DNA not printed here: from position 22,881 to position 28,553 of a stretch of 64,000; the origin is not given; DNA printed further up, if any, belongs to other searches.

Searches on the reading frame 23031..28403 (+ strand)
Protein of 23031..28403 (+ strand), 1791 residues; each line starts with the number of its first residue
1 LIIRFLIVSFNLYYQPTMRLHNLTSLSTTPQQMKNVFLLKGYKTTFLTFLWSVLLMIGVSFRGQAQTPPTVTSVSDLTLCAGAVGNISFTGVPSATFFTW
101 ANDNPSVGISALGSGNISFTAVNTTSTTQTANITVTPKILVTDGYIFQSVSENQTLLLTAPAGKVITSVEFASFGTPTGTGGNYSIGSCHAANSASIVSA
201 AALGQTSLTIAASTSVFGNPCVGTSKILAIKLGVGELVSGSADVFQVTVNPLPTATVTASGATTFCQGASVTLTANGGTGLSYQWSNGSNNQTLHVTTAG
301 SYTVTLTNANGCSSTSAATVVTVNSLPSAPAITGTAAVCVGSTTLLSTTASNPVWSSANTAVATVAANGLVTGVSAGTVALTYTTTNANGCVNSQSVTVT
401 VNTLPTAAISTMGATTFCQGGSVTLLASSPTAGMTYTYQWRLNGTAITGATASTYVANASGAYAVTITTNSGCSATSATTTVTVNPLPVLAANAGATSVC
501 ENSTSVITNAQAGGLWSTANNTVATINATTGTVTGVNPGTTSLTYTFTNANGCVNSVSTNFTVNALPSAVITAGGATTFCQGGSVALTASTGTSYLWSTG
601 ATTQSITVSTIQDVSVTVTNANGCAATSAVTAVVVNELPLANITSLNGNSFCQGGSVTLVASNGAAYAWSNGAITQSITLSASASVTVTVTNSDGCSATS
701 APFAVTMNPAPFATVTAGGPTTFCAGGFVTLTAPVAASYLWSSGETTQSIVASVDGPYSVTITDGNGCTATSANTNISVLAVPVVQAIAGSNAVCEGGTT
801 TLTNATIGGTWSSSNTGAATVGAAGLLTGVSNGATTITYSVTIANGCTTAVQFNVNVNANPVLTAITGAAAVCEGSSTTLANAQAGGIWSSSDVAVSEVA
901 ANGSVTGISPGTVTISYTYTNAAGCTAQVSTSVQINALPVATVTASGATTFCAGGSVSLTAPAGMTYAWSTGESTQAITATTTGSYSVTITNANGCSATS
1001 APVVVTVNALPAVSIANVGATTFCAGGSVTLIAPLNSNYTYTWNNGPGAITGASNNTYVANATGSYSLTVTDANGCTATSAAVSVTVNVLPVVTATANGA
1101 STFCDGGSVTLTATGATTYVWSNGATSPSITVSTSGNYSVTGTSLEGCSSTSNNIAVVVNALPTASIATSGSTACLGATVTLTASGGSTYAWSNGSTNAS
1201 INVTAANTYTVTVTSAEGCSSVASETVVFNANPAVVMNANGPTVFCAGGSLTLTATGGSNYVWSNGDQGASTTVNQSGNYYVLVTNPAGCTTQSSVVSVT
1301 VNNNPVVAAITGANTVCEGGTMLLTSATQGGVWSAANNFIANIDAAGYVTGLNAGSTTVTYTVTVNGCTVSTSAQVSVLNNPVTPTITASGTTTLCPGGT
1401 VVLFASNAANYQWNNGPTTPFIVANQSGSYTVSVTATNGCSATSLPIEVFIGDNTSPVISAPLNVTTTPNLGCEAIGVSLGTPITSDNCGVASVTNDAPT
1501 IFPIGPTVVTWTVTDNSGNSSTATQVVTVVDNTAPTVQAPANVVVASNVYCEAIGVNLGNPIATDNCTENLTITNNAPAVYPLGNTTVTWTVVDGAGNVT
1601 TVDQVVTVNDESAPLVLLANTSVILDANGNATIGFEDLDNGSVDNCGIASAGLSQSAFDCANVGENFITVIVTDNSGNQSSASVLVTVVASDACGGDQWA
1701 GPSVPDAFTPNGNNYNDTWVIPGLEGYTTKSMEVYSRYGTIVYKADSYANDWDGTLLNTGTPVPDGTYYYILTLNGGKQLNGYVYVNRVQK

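Call 43: search_protein_families(library=pfam, proteins=[window:23031-28403:+], max_evalue=0.001)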
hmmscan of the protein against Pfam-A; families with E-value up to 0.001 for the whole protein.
window:23031-28403:+ (1791 aa): 8 families
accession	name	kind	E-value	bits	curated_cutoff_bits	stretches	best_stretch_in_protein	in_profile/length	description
PF13585.12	CHU_C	-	1e-21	77.3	27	1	1704-1786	3-86/86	CHU_C Type IX secretion signal domain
PF19081.6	Ig_7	-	3.6e-17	62.9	27.3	1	405-486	1-84/84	Ig-like domain CHU_C associated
PF02140.24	SUEL_Lectin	-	1.8e-10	41.4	31.4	1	159-231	2-77/80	D-galactoside/L-rhamnose binding SUEL lectin domain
PF06832.18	BiPBP_C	-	1.2e-07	31.9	26.8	0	1038-1079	45-87/90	Penicillin-Binding Protein C-terminus Family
PF02494.22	HYR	-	1.3e-06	29.1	21.7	1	1453-1529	2-81/81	HYR domain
PF00801.26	PKD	-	6.3e-06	26.5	23.5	2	255-323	2-80/80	PKD domain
PF02368.24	Big_2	-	1.7e-05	25.1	22.8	2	801-841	27-68/79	Bacterial Ig-like domain (group 2)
PF25354.1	Ig_NUP210_16th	-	2.2e-05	24.3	27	0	500-547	16-63/72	NUP210-like, Ig-like domain 16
